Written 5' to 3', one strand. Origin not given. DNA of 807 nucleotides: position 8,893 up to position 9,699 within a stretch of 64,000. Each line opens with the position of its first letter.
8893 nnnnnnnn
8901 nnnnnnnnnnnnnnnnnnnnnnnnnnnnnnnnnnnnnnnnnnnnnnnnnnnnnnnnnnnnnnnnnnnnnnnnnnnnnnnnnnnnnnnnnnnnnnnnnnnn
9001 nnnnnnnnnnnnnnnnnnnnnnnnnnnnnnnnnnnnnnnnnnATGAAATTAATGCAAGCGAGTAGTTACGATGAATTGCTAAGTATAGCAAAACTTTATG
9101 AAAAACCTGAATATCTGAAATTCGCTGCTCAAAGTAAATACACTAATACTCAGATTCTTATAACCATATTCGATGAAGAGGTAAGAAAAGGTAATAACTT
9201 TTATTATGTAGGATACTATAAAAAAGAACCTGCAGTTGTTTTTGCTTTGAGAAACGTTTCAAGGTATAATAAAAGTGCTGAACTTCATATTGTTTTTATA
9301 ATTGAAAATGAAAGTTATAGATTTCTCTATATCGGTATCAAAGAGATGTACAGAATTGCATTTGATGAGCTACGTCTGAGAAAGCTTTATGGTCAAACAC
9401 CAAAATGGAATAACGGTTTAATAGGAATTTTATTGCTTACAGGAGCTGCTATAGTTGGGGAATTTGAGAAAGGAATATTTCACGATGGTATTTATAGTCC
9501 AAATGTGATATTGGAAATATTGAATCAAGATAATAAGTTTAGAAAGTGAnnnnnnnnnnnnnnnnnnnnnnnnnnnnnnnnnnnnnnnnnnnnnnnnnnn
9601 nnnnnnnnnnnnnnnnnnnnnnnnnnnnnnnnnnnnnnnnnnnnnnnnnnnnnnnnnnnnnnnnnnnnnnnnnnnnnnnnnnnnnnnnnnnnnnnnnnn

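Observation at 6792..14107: Three GNAT-fold proteins plus DegV suggest an acylated rSAM RiPP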

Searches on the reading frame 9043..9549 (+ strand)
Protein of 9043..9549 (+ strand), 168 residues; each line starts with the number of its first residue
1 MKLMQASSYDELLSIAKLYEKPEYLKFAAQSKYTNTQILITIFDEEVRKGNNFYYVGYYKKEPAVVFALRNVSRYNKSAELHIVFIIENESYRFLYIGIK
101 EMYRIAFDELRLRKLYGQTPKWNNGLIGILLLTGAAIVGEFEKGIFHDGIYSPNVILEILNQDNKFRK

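Call 4: search_protein_families(library=pfam, proteins=[window:9043-9549:+], max_evalue=0.1)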
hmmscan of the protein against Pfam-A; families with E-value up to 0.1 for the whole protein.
window:9043-9549:+ (168 aa): 1 family
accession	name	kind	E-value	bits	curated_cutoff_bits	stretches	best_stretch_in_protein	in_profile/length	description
PF18350.7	SH3_17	-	0.034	14.5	27.7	1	92-110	32-50/53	Restriction endonuclease SH3 domain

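Call 5: search_protein_families(library=ncbifam, proteins=[window:9043-9549:+], max_evalue=0.1)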
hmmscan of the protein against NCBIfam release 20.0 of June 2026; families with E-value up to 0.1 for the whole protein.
window:9043-9549:+ (168 aa): 1 family
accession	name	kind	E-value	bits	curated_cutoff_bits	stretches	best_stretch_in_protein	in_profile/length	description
NF011709.0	PRK15130.1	equivalog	0.046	13.5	218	1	25-161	30-166/186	spermidine N1-acetyltransferase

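Call 10: find_homologous_proteins(query=window:9043-9549:+, max_evalue=0.01)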
Query window:9043-9549:+ (168 aa): 1 proteins with E <= 0.01 among 59 candidates.
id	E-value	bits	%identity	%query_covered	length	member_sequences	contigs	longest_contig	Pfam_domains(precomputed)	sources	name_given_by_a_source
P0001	1.9e-104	364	100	100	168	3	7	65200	-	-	-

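Call 15: search_solved_structures(query=window:9043-9549:+, max_evalue=10, show_alignments=2)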
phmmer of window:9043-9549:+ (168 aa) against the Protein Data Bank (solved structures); distinct sequences matched with E-value up to 10: 3.
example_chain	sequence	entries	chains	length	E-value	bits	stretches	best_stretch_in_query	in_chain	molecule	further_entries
3wr7_A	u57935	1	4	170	0.42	13.8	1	20-153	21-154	Spermidine N1-acetyltransferase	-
6cy6_A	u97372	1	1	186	0.56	13.4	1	21-153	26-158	Spermidine N(1)-acetyltransferase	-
4r9m_A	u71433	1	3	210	0.79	12.9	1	21-153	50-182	Spermidine N(1)-acetyltransferase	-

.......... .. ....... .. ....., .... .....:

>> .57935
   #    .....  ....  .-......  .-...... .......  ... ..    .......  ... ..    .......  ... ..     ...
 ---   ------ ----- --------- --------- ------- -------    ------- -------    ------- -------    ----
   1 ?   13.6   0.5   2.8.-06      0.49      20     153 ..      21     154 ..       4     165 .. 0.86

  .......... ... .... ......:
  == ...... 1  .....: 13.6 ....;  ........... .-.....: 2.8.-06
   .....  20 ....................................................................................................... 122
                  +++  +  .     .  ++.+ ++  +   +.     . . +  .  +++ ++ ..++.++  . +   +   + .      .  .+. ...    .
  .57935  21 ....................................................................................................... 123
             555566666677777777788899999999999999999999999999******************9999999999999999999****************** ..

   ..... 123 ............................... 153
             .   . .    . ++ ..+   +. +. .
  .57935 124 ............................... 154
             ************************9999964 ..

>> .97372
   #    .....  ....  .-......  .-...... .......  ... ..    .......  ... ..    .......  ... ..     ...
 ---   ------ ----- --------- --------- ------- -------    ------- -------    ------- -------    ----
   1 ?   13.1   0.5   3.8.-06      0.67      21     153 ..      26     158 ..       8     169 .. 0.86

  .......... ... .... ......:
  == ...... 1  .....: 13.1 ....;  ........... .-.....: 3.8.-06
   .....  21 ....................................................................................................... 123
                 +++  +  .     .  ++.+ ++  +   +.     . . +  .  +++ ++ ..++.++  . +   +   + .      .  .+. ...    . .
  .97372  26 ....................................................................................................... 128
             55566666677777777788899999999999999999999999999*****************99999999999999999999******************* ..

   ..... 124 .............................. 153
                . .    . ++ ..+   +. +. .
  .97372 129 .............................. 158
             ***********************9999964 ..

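Call 35: search_protein_families(library=phrogs, proteins=[window:9043-9549:+], max_evalue=0.1)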
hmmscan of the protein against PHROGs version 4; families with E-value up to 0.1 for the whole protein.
window:9043-9549:+ (168 aa): 2 families
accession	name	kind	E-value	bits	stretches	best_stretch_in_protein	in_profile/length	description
phrog_9313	-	unknown function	0.02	16.5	1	27-75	16-61/95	-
phrog_8674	-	unknown function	0.066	14.2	0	3-34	14-45/70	-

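Call 47: search_protein_representatives(protein=window:9043-9549:+)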
Query: 168 residues. Proteins with E-value up to 0.001 (for the whole library): 6; up to 1e-10: 2; up to 1e-30: 1. The best 6 are listed.
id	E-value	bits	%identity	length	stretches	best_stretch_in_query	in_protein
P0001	6.0e-105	364.4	100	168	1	1-168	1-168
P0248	1.3e-13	67.5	29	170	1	8-161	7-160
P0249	7.2e-05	39.1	25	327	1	6-162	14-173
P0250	1.7e-04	37.9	31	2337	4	97-145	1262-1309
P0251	2.4e-04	37.4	28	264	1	51-167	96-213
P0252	4.0e-04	36.7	36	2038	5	99-144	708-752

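Call 49: search_protein_families(library=pfam, proteins=[P0248, P0249, P0250, P0251, P0252], max_evalue=0.01)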
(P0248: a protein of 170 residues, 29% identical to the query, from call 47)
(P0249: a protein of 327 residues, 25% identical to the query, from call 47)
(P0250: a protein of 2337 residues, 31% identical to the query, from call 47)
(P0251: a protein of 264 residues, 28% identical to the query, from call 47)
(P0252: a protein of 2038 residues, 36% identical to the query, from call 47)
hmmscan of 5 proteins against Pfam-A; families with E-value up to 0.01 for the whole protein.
P0248 (170 aa): 1 family
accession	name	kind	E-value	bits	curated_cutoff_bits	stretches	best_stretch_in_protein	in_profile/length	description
PF13302.13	Acetyltransf_3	-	8.6e-05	23.7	25.4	1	63-134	66-137/138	Acetyltransferase (GNAT) domain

P0249 (327 aa): 16 families
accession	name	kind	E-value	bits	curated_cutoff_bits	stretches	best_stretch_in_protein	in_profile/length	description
PF13646.12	HEAT_2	-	5.4e-26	91.1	27.7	2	199-270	2-73/88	HEAT repeats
PF13302.13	Acetyltransf_3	-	2e-21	77.5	25.4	1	12-146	4-137/138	Acetyltransferase (GNAT) domain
PF03130.22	HEAT_PBS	-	2.1e-17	62.1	20.9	2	244-270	1-27/27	PBS lyase HEAT-like repeat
PF02985.28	HEAT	-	2.7e-17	61.6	23.5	2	262-287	3-28/31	HEAT repeat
PF13420.13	Acetyltransf_4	-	3e-14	53.8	24.3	1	13-165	2-153/155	Acetyltransferase (GNAT) domain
PF00583.31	Acetyltransf_1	-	8.7e-10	39.3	20.7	1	41-138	15-108/116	Acetyltransferase (GNAT) family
PF13513.12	HEAT_EZ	-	6.7e-07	30.1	27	0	213-255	3-55/55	HEAT-like repeat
PF13523.12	Acetyltransf_8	-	9.7e-07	29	27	1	19-150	5-141/145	Acetyltransferase (GNAT) domain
PF25767.1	ARM_TBCD_2nd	-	9.2e-06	25.7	29.7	1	187-256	37-105/245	Tubulin-specific chaperone D-like, ARM repeats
PF08713.17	DNA_alkylation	-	0.0011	19.1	21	1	196-313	50-175/213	DNA alkylation repair enzyme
PF12717.13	Cnd1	-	0.0024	18.4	26.4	0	259-322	21-87/162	non-SMC mitotic condensation complex subunit 1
PF25786.1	HEAT_GCN1_C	-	0.003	18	27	0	222-255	61-94/151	GCN1-like, C-terminal HEAT repeats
PF20168.4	PDS5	-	0.0031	15.8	27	1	203-321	248-388/1053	Sister chromatid cohesion protein PDS5 protein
PF01602.26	Adaptin_N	-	0.006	15.6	37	1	206-295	88-189/524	Adaptin N terminal region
PF21581.3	SCD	-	0.0084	16.8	27.5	0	266-291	37-62/75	Stromalin conservative domain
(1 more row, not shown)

P0250 (2337 aa): 6 families
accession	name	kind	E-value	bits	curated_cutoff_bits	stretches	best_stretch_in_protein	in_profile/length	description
PF19699.4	CLSTN_C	-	4.4e-30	105.2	27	0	1292-1319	190-217/354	Calsyntenin C-terminal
PF09136.16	Glucodextran_B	-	2.6e-07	30.9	27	1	2064-2127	4-67/83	Glucodextranase, domain B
PF17803.7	Cadherin_4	-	3e-07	31.3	25.1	1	683-769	2-64/71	Bacterial cadherin-like domain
PF24548.1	EF_EFCAB10_C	-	6.4e-05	23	32.5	0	769-784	15-30/60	EFCAB10, C-terminal EF-hand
PF02412.23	TSP_3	-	0.00014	21.9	25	1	2022-2045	13-36/36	Thrombospondin type 3 repeat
PF24522.1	KRIT1_FRMD8_FERM_C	-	0.0011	19.8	29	0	511-555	18-54/66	KRIT1/FRMD8, FERM domain C-lobe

P0251 (264 aa): 4 families
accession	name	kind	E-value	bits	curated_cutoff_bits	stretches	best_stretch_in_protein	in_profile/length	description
PF13302.13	Acetyltransf_3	-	1.4e-12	48.9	25.4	1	47-180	2-136/138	Acetyltransferase (GNAT) domain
PF13420.13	Acetyltransf_4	-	3.5e-10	40.5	24.3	1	49-199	1-152/155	Acetyltransferase (GNAT) domain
PF00583.31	Acetyltransf_1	-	1.8e-08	35.1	20.7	1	69-180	13-115/116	Acetyltransferase (GNAT) family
PF13523.12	Acetyltransf_8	-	3.7e-06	27.1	27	1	54-182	3-138/145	Acetyltransferase (GNAT) domain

P0252 (2038 aa): 5 families
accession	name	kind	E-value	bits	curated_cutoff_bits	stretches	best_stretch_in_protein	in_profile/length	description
PF17803.7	Cadherin_4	-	6.9e-32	110.2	25.1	4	1710-1777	4-71/71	Bacterial cadherin-like domain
PF19699.4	CLSTN_C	-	3.1e-20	72.8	27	0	694-776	150-229/354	Calsyntenin C-terminal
PF17892.7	Cadherin_5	-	8.2e-10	38.8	26.5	1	1716-1805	1-93/98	Cadherin-like domain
PF17963.7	Big_9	-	3.4e-09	37.9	23.6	1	1717-1806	1-87/89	Bacterial Ig domain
PF05031.18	NEAT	-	0.0047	17.8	32.8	0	475-523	47-98/119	Iron Transport-associated domain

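Call 50: find_encoding_contigs(protein=P0248, flank=10000, max_places=6)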
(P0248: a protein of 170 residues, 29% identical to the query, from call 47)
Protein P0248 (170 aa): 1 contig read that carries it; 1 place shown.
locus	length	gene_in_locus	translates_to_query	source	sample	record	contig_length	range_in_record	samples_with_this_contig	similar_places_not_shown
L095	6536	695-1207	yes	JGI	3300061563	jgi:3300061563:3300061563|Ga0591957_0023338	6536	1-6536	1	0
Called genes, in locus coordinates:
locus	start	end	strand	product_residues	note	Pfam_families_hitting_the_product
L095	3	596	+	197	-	PF00665:rve, PF13683:rve_3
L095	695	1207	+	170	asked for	-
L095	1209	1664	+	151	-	-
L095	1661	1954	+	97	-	PF00550:PP-binding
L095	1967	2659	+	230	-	PF00005:ABC_tran, PF13304:AAA_21 (faint)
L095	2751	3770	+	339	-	PF12704:MacB_PCD (weak)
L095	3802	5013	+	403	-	PF02687:FtsX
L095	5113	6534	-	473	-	?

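Call 57: search_protein_families(library=pfam, proteins=[L095:5113-6525:-, L095:1661-1954:+], max_evalue=0.001)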
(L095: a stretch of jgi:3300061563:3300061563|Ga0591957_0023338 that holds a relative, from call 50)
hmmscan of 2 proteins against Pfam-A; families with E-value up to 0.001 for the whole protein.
L095:5113-6525:- (470 aa): 1 family
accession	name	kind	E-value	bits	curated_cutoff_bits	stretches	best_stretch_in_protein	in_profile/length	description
PF00246.29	Peptidase_M14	-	7.7e-22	78.7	21.6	1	2-256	65-263/286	Zinc carboxypeptidase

L095:1661-1954:+ (97 aa): 1 family
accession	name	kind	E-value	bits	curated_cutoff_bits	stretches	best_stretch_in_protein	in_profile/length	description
PF00550.31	PP-binding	-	3e-09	37.4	20.8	1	11-74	3-66/67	Phosphopantetheine attachment site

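Call 95: search_protein_families(library=ncbifam, proteins=[L095:1661-1954:+, L095:1209-1664:+, P0248, L095:2676-3770:+, L095:3802-5013:+], max_evalue=0.01)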
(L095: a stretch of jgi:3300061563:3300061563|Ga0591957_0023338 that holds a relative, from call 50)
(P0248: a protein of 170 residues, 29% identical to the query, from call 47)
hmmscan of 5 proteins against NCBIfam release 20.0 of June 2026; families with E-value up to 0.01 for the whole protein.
L095:1661-1954:+ (97 aa): 12 families
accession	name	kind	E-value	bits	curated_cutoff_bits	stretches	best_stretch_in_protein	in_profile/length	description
NF002150.0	PRK00982.1-4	subfamily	2.2e-12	47.1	66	1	9-72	8-72/80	acyl carrier protein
TIGR00517.1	acyl_carrier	equivalog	2.8e-10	39.9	70.45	1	9-74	6-72/77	acyl carrier protein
NF002148.0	PRK00982.1-2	subfamily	2.9e-09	36.6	71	1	7-73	5-72/79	acyl carrier protein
NF002151.0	PRK00982.1-5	equivalog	4.1e-08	33.2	92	1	9-72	6-70/78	acyl carrier protein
NF002147.0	PRK00982.1-1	equivalog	4.7e-07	29.6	84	1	8-74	9-76/83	acyl carrier protein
NF009104.0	PRK12449.1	equivalog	1.1e-06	28.5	70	1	8-72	7-72/80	acyl carrier protein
NF002149.0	PRK00982.1-3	equivalog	7.5e-06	25.8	106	1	12-68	9-66/78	acyl carrier protein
NF005079.0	PRK06508.1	equivalog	1.3e-05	25.5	83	1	11-60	8-58/93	acyl carrier protein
NF040636.1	AcpM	exception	5.5e-05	23.1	146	1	8-73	7-73/93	meromycolate extension acyl carrier protein AcpM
NF006031.0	PRK08172.1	equivalog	0.0002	22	76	1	9-75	7-74/82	acyl carrier protein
NF006617.0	PRK09184.1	subfamily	0.00023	21.1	70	1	22-65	32-77/96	phosphopantetheine-binding protein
NF005480.0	PRK07081.1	equivalog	0.0045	16.9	72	1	21-58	17-54/83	acyl carrier protein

L095:1209-1664:+ (151 aa): 0 families

P0248 (170 aa): 1 family
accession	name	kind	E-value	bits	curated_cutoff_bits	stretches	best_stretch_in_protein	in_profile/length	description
NF011709.0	PRK15130.1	equivalog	0.00084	19.2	218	1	66-162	72-168/186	spermidine N1-acetyltransferase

L095:2676-3770:+ (364 aa): 0 families

L095:3802-5013:+ (403 aa): 6 families
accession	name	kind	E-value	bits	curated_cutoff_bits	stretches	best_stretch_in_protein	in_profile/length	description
TIGR02212.1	lolCE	equivalog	5e-06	25.7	362.45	1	290-361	268-343/411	lipoprotein-releasing ABC transporter permease subunit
NF038346.1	FtsX_actino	exception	6.4e-06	25.7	250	1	281-393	177-291/308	permease-like cell division protein FtsX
NF008357.0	PRK11146.1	exception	0.00018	20.5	439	1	302-361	286-346/414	lipoprotein-releasing ABC transporter permease subunit LolE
NF008076.0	PRK10814.1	exception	0.00037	19.6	473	1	292-362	268-342/399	lipoprotein-releasing ABC transporter permease subunit LolC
TIGR02213.1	lolE_release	exception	0.004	16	540.35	1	300-361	281-343/411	lipoprotein-releasing ABC transporter permease subunit LolE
TIGR00439.2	FtsX_Gneg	equivalog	0.0043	16.3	255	1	286-380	168-263/292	permease-like cell division protein FtsX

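Call 99: list_cluster_members(proteins=[L095:1209-1661:+, L095:1661-1951:+, L095:1967-2656:+, L095:2751-3767:+, L095:3802-5010:+])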
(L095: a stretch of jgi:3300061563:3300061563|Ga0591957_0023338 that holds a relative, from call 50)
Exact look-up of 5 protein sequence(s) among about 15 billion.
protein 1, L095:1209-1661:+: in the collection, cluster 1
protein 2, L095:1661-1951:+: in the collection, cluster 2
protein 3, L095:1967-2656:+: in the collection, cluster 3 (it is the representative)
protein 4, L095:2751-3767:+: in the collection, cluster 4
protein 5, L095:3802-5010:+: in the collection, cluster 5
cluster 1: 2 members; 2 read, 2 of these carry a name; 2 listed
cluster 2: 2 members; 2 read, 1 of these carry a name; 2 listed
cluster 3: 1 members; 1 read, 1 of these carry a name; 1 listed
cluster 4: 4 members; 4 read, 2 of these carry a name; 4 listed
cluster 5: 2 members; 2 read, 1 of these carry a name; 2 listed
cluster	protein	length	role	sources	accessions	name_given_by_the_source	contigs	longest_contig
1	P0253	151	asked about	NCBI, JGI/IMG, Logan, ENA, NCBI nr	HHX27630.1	MAG TPA: hypothetical protein GX716_01330 [Firmicutes bacterium] | hypothetical protein | hypothetical protein [Candidatus Fermentithermobacillaceae bacterium]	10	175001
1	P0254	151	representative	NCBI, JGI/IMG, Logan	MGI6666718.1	MAG: hypothetical protein ACOX5Q_04580 [Bacillota bacterium] | hypothetical protein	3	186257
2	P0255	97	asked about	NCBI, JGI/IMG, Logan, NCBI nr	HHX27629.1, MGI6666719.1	MAG: acyl carrier protein [Bacillota bacterium] | acyl carrier protein | acyl carrier protein [Candidatus Fermentithermobacillaceae bacterium]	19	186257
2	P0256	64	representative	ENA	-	-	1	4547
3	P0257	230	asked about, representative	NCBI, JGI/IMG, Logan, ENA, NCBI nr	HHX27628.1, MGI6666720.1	MAG: ABC transporter ATP-binding protein [Bacillota bacterium] | ABC-type lipoprotein export system ATPase subunit | ABC transporter ATP-binding protein [Candidatus Fermentithermobacillaceae bacterium]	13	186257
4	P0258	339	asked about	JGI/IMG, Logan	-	ABC-type antimicrobial peptide transport system permease subunit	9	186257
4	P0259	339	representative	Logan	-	-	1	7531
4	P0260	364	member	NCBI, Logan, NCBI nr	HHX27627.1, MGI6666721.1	MAG: hypothetical protein ACOX5Q_04595 [Bacillota bacterium] | hypothetical protein [Candidatus Fermentithermobacillaceae bacterium]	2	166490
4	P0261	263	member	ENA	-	-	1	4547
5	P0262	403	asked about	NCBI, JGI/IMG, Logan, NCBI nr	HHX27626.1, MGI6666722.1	MAG: ABC transporter permease [Bacillota bacterium] | hypothetical protein | hypothetical protein [Candidatus Fermentithermobacillaceae bacterium]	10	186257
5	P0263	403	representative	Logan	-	-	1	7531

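Call 100: find_encoding_contigs(protein=P0253, flank=10000, max_places=4)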
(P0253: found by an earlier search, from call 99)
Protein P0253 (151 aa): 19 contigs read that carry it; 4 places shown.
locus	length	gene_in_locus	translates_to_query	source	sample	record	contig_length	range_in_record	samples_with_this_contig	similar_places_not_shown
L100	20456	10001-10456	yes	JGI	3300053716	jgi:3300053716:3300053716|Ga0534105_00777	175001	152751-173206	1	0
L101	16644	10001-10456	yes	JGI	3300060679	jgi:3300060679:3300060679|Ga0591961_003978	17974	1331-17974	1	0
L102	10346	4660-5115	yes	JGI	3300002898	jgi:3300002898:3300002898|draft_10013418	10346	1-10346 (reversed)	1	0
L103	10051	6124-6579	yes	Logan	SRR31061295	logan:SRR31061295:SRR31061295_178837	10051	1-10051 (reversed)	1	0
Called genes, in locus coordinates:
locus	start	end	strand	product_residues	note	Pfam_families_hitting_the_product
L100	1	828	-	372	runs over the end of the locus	PF01571:GCV_T, PF08669:GCV_T_C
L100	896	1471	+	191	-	-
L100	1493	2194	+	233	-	-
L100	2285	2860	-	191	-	-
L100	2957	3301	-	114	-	-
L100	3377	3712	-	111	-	-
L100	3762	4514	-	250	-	PF06182:ABC2_membrane_6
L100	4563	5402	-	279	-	PF06182:ABC2_membrane_6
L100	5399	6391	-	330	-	PF00005:ABC_tran, PF13304:AAA_21 (faint)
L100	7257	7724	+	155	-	-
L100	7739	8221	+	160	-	-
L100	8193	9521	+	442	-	PF04055:Radical_SAM, PF13353:Fer4_12 (weak)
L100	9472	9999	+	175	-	-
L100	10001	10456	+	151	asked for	-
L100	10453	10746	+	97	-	PF00550:PP-binding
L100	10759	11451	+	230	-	PF00005:ABC_tran, PF13304:AAA_21 (faint)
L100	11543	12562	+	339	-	PF12704:MacB_PCD (weak)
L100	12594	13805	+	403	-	PF02687:FtsX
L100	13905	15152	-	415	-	PF00246:Peptidase_M14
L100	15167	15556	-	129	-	PF00246:Peptidase_M14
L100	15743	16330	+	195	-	PF02915:Rubrerythrin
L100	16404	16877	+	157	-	-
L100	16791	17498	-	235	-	-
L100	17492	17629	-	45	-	PF12399:BCA_ABC_TP_C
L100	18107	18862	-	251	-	PF01695:IstB_IS21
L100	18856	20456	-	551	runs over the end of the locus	PF22483:Mu-transpos_C_2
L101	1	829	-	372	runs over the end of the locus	PF01571:GCV_T, PF08669:GCV_T_C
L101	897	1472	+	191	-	-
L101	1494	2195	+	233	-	-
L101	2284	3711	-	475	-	PF13428:TPR_14 (faint), PF14559:TPR_19 (faint)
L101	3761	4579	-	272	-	PF06182:ABC2_membrane_6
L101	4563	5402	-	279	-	PF06182:ABC2_membrane_6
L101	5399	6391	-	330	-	PF00005:ABC_tran, PF13304:AAA_21 (faint)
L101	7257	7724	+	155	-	-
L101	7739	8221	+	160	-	-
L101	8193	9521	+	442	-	PF04055:Radical_SAM, PF13353:Fer4_12 (weak)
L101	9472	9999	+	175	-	-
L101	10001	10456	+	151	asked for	-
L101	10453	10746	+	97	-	PF00550:PP-binding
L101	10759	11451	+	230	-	PF00005:ABC_tran, PF13304:AAA_21 (faint)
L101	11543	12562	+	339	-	PF12704:MacB_PCD (weak)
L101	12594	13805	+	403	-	PF02687:FtsX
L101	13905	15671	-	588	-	PF00246:Peptidase_M14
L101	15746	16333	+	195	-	PF02915:Rubrerythrin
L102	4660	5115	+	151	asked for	-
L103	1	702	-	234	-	?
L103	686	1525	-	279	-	PF06182:ABC2_membrane_6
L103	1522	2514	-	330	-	PF00005:ABC_tran, PF13304:AAA_21 (faint)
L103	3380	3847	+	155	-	-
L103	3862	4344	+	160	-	-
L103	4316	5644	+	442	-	PF04055:Radical_SAM, PF13353:Fer4_12 (weak)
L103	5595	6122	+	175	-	-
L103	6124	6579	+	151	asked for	-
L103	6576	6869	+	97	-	PF00550:PP-binding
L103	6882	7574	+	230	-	PF00005:ABC_tran, PF13304:AAA_21 (faint)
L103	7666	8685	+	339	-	PF12704:MacB_PCD (weak)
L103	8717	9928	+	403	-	PF02687:FtsX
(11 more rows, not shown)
